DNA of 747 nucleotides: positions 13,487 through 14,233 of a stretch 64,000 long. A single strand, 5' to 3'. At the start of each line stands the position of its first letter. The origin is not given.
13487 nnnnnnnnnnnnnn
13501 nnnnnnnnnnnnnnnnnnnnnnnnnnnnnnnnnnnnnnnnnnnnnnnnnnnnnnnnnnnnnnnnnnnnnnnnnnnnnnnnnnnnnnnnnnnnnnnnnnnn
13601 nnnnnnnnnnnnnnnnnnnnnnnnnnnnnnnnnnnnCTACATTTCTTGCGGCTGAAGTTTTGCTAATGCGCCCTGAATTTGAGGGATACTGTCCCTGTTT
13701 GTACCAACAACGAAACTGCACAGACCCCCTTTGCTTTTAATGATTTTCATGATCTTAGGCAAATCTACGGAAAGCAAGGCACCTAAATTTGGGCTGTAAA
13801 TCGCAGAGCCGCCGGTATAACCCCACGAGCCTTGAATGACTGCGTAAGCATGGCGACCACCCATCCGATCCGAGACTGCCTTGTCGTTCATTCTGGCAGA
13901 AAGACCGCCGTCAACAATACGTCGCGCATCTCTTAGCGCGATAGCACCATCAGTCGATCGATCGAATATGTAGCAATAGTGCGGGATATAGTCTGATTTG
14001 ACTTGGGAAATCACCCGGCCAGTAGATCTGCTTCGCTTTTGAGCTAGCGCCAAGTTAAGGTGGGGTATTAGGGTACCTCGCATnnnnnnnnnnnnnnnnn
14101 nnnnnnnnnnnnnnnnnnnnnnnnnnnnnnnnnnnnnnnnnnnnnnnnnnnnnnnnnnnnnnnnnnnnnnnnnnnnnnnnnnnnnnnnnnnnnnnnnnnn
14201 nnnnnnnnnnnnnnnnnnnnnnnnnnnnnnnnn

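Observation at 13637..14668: Mesh1/SpoT-type small alarmone hydrolase co-transcribed with an unknown 148 aa protein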

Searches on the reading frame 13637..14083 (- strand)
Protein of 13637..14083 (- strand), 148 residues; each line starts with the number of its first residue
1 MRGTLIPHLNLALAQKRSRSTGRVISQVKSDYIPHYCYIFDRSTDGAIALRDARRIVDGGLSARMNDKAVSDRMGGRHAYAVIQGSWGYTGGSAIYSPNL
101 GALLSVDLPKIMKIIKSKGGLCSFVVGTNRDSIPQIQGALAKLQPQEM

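Call 4: search_protein_families(library=pfam, proteins=[window:13637-14083:-], max_evalue=0.01)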
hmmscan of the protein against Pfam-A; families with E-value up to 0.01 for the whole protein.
window:13637-14083:- (148 aa): 0 families

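Call 6: search_protein_families(library=phrogs, proteins=[window:13637-14083:-], max_evalue=0.01)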
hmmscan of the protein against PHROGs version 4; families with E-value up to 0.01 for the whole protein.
window:13637-14083:- (148 aa): 0 families

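Call 9: find_homologous_proteins(query=window:13637-14083:-)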
Query window:13637-14083:- (148 aa): 2 proteins with E <= 0.001 among 78 candidates.
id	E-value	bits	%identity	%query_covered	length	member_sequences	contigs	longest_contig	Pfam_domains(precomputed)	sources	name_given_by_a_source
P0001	1.8e-89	315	99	100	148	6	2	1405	-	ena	-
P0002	3.1e-49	185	62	100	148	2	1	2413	-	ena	-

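Call 11: search_solved_structures(query=window:13637-14083:-, max_evalue=10)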
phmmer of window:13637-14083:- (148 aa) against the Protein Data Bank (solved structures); distinct sequences matched with E-value up to 10: 1.
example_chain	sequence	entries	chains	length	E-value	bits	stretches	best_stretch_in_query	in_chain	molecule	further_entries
5ncn_B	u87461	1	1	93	2.1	11.6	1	17-42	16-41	Cell cycle protein kinase DBF2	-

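Call 12: find_encoding_contigs(protein=P0002, flank=10000)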
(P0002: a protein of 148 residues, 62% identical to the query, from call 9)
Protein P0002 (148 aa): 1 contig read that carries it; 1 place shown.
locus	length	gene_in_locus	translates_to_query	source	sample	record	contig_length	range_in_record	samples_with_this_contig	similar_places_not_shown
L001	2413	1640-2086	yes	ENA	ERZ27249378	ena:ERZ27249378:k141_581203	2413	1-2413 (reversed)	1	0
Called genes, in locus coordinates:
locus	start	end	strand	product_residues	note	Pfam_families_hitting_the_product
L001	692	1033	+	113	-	-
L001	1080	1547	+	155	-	-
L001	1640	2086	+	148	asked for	-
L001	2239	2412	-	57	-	?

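Call 13: find_encoding_contigs(protein=P0001, flank=10000)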
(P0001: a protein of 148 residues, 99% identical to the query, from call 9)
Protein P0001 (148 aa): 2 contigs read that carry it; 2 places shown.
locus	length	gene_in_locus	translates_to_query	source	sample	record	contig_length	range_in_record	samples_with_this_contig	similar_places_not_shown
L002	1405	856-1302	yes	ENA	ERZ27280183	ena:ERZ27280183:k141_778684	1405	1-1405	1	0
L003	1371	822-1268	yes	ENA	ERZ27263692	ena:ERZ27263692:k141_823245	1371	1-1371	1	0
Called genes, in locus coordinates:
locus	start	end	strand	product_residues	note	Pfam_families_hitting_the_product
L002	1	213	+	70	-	?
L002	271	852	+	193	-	PF13328:HD_4, PF01966:HD (weak)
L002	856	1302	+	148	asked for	-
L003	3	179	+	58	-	?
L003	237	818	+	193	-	PF13328:HD_4, PF01966:HD (weak)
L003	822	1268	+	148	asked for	-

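Call 20: predict_structure(alignment_id=A1)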
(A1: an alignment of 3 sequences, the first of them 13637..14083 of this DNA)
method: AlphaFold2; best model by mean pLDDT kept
length: 148 residues; sequences in the alignment: 3
mean_pLDDT: 52.5   pTM: 0.46
mean pLDDT of the five models: 52.5, 50.4, 47.7, 45.5, 45.1
residues with pLDDT >= 90: 0; 70-90: 16; 50-70: 65; < 50: 67
segments of 3 or more residues with pLDDT < 50: 1-4, 10-34, 57-91, 146-148
pLDDT, mean of each block of 10 residues (from residue 1): 48 44 36 51 61 51 37 41 44 61 71 61 57 70 55
secondary structure, 60 per line:
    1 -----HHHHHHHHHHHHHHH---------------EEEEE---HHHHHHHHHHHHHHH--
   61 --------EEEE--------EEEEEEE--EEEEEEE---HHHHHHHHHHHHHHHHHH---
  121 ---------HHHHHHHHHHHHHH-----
elements in order: H6-20 E36-40 H44-58 E69-72 E81-87 E90-96 H100-117 H130-143

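Call 22: search_protein_representatives(alignment_id=A1)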
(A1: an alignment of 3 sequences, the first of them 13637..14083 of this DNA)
Query: 3 sequences, 148 profile positions. Proteins with E-value up to 0.001 (for the whole library): 28; up to 1e-10: 13; up to 1e-30: 1. The best 28 are listed.
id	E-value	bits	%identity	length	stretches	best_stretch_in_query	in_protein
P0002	5.7e-86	302.1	-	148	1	1-148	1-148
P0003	8.7e-18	80.8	-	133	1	33-146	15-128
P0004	2.0e-17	79.7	-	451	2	24-145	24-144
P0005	3.1e-14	69.3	-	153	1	29-146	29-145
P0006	4.1e-14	68.9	-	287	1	34-145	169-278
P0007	4.4e-14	68.8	-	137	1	33-145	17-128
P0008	5.5e-14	68.5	-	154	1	11-146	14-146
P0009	2.1e-13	66.7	-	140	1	29-146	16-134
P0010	9.5e-13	64.5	-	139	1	24-145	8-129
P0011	3.1e-12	62.8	-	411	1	15-145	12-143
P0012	8.4e-12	61.4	-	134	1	24-146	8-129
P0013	9.2e-12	61.3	-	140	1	22-146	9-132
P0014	1.5e-11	60.6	-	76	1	78-146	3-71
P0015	1.3e-10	57.6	-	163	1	63-146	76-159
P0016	8.8e-10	54.9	-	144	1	15-145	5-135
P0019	3.6e-09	52.9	-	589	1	25-144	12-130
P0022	1.2e-08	51.2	-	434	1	24-131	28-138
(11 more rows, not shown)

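Call 25: search_protein_families(library=pfam, alignment_id=A2, max_evalue=0.01)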
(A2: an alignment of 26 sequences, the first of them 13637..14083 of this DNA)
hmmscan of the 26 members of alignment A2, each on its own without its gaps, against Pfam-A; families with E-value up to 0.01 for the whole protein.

A. member 1, window:13637-14083:- (148 aa): 0 families

B. families by the number of members that match (of 26 scanned): 2 families
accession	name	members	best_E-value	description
PF05284.17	DUF736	1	0.002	Protein of unknown function (DUF736)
PF08847.16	Crr6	1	0.0059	Chlororespiratory reduction 6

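Call 28: find_encoding_contigs(protein=P0004, flank=8000, max_places=3)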
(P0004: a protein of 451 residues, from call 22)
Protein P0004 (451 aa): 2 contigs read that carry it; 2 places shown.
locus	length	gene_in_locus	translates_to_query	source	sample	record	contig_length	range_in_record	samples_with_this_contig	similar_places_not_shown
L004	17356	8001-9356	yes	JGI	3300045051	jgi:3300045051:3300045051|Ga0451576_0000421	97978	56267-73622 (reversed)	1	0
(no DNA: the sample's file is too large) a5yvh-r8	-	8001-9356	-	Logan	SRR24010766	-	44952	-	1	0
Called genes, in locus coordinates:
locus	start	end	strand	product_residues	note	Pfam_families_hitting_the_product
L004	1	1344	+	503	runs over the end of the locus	-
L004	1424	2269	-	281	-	-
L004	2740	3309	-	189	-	-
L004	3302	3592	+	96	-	-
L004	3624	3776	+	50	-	-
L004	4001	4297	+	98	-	-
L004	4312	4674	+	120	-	-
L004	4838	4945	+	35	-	-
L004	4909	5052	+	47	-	-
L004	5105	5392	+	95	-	-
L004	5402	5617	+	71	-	-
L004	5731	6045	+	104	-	-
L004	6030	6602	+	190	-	PF19502:DUF6036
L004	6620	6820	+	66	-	-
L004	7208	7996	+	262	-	-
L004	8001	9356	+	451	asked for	-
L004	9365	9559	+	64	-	-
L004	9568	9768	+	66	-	-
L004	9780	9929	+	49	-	-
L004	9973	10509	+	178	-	-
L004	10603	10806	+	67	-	-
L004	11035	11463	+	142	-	-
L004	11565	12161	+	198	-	-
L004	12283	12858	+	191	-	-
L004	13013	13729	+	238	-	-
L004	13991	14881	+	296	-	PF10988:DUF2807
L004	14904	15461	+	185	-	-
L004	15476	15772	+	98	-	-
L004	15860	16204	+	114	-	-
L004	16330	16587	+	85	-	-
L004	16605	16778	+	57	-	-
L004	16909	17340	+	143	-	-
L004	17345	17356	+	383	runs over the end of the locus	PF26125:AcrVA2-like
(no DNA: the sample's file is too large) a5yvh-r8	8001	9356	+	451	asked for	-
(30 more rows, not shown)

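Call 29: find_encoding_contigs(protein=P0005, flank=6000, max_places=2)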
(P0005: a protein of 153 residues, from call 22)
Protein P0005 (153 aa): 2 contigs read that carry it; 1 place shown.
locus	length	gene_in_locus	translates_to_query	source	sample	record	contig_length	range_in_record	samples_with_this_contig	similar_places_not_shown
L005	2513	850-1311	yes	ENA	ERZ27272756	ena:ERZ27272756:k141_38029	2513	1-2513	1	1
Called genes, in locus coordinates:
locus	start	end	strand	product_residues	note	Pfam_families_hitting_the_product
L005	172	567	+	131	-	-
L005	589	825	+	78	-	-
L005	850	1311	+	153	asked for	-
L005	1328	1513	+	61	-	-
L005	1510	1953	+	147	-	-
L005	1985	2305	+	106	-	-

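Call 30: find_encoding_contigs(protein=P0003, flank=6000, max_places=2)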
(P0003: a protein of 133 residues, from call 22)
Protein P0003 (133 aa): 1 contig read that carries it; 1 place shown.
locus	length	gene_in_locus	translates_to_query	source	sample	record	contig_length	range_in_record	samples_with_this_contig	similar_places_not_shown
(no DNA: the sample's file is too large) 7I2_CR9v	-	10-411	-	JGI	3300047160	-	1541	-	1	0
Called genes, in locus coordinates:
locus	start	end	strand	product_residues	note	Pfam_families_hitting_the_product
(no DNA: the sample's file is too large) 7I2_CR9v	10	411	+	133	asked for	-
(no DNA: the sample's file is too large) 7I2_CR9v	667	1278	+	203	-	-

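Call 31: find_encoding_contigs(protein=P0019, flank=6000, max_places=2)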
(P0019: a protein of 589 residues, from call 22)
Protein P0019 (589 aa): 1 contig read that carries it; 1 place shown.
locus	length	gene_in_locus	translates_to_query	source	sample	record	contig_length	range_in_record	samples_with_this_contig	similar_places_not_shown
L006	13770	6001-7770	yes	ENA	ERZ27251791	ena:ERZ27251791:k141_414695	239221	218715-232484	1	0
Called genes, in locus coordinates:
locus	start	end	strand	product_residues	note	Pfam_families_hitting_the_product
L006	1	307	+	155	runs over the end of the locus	PF01322:Cytochrom_C_2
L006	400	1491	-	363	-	PF00990:GGDEF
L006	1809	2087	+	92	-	-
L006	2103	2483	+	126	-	-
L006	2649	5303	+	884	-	PF25390:WD40_RLD, PF00415:RCC1, PF13540:RCC1_2, PF00415:RCC1, PF13540:RCC1_2 (weak), PF00415:RCC1, PF25390:WD40_RLD, PF13540:RCC1_2, +6 more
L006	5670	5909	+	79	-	-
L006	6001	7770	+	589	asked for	-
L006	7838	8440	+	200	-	-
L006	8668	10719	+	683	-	PF00773:RNB, PF00035:dsrm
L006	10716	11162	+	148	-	-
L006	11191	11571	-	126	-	-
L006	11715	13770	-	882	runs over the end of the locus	PF02463:SMC_N, PF13175:AAA_15 (weak), PF13476:AAA_23, PF13514:AAA_27 (weak)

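Call 33: predict_structure(alignment_id=A2)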
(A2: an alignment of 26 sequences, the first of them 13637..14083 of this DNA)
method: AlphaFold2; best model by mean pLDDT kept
length: 148 residues; sequences in the alignment: 26
mean_pLDDT: 79.9   pTM: 0.74
mean pLDDT of the five models: 79.9, 79.1, 77.6, 77.2, 76.6
residues with pLDDT >= 90: 71; 70-90: 42; 50-70: 10; < 50: 25
segments of 3 or more residues with pLDDT < 50: 1-24
pLDDT, mean of each block of 10 residues (from residue 1): 42 40 50 87 93 80 82 87 89 93 97 90 93 96 77
secondary structure, 60 per line:
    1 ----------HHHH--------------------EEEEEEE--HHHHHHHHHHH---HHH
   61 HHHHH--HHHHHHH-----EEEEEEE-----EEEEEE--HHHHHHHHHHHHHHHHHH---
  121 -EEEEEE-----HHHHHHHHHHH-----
elements in order: H11-14 E35-41 H44-54 H58-65 H68-74 E80-86 E92-97 H100-117 E122-127 H133-143

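Call 42: search_solved_structures(query=A3, max_evalue=10)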
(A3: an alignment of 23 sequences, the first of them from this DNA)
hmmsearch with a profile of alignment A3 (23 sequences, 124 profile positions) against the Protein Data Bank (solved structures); distinct sequences matched with E-value up to 10: 1.
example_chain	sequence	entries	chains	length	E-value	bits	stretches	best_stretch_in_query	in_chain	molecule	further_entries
6mza_A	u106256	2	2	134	0.27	14.2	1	76-120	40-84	Thioredoxin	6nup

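Call 45: find_related_loci(query=A1, collection=genome_contigs, flank=8000)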
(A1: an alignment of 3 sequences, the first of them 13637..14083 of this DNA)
Query A1 (148 aa) in genome_contigs; peptide patterns used: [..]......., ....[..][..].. (x = any residue, [..] = any of these).
161 stretches matched a pattern, but none encodes a relative of the query by tblastn (E <= 1e-3).

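Call 46: fold_search(model_id=the predicted structure, library=pdb)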
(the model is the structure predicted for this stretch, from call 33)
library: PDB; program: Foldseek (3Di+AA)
matches with E <= 10: 250; with E <= 0.001: 0
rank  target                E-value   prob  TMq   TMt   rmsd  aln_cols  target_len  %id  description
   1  8v9j_z                9.6e-01  0.07  0.24  0.12  12.5       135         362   14  Cryo-EM structure of the Mycobacterium smegmatis 70S ribosome in complex with hibernation factor Msmeg1130 (Balon) (St (released 2024-02-07)
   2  8rl2_Lt               1.0e+00  0.08  0.28  0.27   9.4       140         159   11  Human pre-60S - State 5 (released 2025-01-15)
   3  1rtj_B                1.0e+00  0.03  0.19  0.09  14.2       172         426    6  MECHANISM OF INHIBITION OF HIV-1 REVERSE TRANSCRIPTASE BY NON-NUCLEOSIDE INHIBITORS (released 1996-04-03)
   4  9vlq_B                1.1e+00  0.02  0.13  0.04  12.3        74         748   14  herpes simplex virus type 1 helicase-primase structure in complex with ssDNA, ADP and magnesium ion (released 2026-01-21)
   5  4e7k_A                1.2e+00  0.07  0.25  0.11  10.7       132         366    8  PFV integrase Target Capture Complex (TCC-Mn), freeze-trapped prior to strand transfer, at 3.0 A resolution (released 2012-05-23)
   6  7jn3_A                1.2e+00  0.04  0.22  0.14  11.2       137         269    5  Cryo-EM structure of Rous sarcoma virus cleaved synaptic complex (CSC) with HIV-1 integrase strand transfer inhibitor  (released 2021-03-17)
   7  9ut1_C                1.2e+00  0.02  0.13  0.04  12.5        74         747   15  The helicase-primase complex from HHV1 bound with ssDNA and amenamevir (released 2026-04-08)
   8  5col_A                1.5e+00  0.08  0.30  0.30   9.9       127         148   11  RIBOSOMAL PROTEIN L11 FROM METHANOCOCCUS JANNASCHII (released 2016-08-17)
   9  7n8k_B                1.5e+00  0.05  0.19  0.14   6.9        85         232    8  LINE-1 endonuclease domain complex with Mg (released 2021-10-13)
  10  6u8q_A                1.6e+00  0.06  0.28  0.17  12.4       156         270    8  CryoEM structure of HIV-1 cleaved synaptic complex (CSC) intasome (released 2020-02-05)
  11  8fma_A                1.6e+00  0.06  0.14  0.08   7.8        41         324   17  Nodavirus RNA replication proto-crown, detergent-solubliized C11 multimer (released 2023-02-01)
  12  7xn7_m                1.7e+00  0.18  0.38  0.06   5.2       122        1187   10  RNA polymerase II elongation complex containing Spt4/5, Elf1, Spt6, Spn1 and Paf1C (released 2022-09-07)
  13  6bsj_B                1.7e+00  0.13  0.36  0.15  12.3       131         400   10  Structure of HIV-1 RT complexed with an RNA/DNA hybrid sequence non-preferred for RNA hydrolysis (released 2018-01-03)
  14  3oym_A                1.7e+00  0.06  0.21  0.10   9.2        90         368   10  Crystal structure of the PFV N224H mutant intasome bound to manganese (released 2010-11-17)
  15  3dya_B                1.9e+00  0.11  0.34  0.15  13.0       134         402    9  HIV-1 RT with non-nucleoside inhibitor annulated Pyrazole 1 (released 2008-11-25)
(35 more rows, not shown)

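Call 47: find_related_loci(query=A1, collection=metagenome_contigs, flank=6000)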
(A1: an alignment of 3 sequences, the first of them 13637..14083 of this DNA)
Query A1 (148 aa) in metagenome_contigs; peptide patterns used: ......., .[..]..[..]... (x = any residue, [..] = any of these).
139 stretches matched a pattern, but none encodes a relative of the query by tblastn (E <= 1e-3).

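Call 48: list_cluster_members(proteins=[P0004, P0005, P0006, P0007, P0008, P0009, P0010, P0011, P0019, P0022])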
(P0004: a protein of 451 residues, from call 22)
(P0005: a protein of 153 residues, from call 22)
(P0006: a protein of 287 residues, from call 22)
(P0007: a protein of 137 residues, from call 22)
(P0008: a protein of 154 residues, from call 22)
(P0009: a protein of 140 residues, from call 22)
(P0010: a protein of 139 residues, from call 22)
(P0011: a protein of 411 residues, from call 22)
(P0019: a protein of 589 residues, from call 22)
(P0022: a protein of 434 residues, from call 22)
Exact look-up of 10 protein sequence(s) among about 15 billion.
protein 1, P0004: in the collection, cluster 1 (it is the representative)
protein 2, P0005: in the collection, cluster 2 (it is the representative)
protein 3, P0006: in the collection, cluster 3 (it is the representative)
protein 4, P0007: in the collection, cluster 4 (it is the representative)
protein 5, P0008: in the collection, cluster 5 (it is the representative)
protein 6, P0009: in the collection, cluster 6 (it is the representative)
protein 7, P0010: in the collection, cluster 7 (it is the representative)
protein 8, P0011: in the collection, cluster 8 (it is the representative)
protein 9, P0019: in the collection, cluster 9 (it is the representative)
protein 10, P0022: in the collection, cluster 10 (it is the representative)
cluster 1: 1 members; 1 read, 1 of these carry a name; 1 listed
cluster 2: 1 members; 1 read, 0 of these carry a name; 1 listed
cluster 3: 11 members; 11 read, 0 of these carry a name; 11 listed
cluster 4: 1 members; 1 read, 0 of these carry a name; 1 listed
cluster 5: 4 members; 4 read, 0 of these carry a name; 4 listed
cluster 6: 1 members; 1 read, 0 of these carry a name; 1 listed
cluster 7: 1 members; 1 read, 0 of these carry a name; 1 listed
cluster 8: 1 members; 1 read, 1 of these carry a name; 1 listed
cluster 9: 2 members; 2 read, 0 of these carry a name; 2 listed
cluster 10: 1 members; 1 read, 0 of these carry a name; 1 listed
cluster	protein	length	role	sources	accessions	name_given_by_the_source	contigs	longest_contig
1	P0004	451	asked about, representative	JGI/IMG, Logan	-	hypothetical protein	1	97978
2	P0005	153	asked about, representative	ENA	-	-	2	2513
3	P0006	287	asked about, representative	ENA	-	-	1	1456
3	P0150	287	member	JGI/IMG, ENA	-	-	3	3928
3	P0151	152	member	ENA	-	-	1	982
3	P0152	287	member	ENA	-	-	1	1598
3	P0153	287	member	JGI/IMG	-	-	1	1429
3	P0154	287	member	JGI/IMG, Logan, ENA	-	-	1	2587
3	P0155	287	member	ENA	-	-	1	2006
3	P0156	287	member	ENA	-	-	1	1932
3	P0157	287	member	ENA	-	-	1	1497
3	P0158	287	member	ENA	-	-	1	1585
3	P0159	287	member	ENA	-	-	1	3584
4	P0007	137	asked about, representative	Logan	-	-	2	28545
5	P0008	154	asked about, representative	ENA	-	-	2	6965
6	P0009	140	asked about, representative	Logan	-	-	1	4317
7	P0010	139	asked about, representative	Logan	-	-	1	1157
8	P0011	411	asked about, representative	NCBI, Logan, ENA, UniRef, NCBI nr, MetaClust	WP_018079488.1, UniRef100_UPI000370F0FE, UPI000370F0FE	hypothetical protein [Thiobacillus denitrificans] | hypothetical protein n=1 Tax=Thiobacillus denitrificans TaxID=36861 RepID=UPI000370F0FE | status=active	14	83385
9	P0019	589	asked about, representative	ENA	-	-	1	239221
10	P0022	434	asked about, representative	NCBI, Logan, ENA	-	-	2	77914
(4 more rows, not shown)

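Call 49: find_encoding_contigs(protein=P0011, flank=8000, max_places=2)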
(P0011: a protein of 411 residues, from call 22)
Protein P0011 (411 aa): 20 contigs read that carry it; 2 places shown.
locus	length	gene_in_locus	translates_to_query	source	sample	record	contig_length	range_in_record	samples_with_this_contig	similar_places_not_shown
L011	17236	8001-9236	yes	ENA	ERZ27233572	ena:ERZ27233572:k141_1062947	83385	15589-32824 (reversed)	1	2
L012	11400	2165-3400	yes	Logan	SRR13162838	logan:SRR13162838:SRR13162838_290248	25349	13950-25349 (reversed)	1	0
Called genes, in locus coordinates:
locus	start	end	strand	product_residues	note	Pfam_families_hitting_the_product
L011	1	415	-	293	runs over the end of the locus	-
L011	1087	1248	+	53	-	-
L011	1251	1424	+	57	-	-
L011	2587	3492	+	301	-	-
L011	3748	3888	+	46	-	PF03462:PCRF (weak)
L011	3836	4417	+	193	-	PF03462:PCRF, PF00472:RF-1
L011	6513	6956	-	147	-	PF01381:HTH_3 (weak), PF13560:HTH_31 (weak)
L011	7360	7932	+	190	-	PF01844:HNH, PF14279:HNH_5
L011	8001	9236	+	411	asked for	-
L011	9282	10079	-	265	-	-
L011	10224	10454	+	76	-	-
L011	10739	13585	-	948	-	PF02384:N6_Mtase, PF20473:MmeI_Mtase, PF07669:Eco57I, PF12950:TaqI_C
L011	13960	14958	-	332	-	PF04170:NlpE (faint), PF07589:PEP_exosort_dom (weak)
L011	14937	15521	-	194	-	-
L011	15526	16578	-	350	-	PF00793:DAHP_synth_1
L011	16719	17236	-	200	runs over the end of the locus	-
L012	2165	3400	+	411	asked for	-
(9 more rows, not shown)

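Call 50: find_encoding_contigs(protein=P0007, flank=8000, max_places=2)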
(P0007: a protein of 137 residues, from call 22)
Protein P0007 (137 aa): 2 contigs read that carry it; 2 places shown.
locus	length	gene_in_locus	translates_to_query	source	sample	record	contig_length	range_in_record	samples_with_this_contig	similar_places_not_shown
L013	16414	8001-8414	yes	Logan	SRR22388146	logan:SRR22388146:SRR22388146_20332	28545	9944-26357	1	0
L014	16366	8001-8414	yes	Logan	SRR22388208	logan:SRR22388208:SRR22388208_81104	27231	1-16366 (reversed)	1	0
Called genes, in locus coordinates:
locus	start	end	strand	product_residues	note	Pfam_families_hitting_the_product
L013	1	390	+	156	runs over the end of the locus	PF18143:HAD_SAK_2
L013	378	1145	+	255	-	PF00149:Metallophos, PF12850:Metallophos_2 (faint)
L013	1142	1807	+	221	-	PF00149:Metallophos (weak)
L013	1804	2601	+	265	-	PF00149:Metallophos, PF12850:Metallophos_2 (faint)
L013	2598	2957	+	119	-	-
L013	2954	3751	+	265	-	PF00149:Metallophos, PF12850:Metallophos_2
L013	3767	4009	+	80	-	-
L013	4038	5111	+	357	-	PF00004:AAA, PF07728:AAA_5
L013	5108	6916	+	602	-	PF13203:DUF2201_N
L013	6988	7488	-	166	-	-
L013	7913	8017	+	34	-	-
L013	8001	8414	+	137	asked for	-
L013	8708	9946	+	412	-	PF01936:NYN (faint), PF12643:MazG-like, PF18475:PIN7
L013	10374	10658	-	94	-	PF13031:DUF3892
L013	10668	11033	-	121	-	PF04307:YdjM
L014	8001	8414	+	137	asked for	-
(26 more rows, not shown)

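Call 51: search_protein_families(library=ncbifam, proteins=[window:13637-14083:-], max_evalue=0.001)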
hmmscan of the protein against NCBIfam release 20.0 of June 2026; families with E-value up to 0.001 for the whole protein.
window:13637-14083:- (148 aa): 0 families

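Call 52: search_protein_families(library=padloc, proteins=[window:13637-14083:-], max_evalue=0.001)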
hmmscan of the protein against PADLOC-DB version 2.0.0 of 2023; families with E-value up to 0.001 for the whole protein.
window:13637-14083:- (148 aa): 0 families
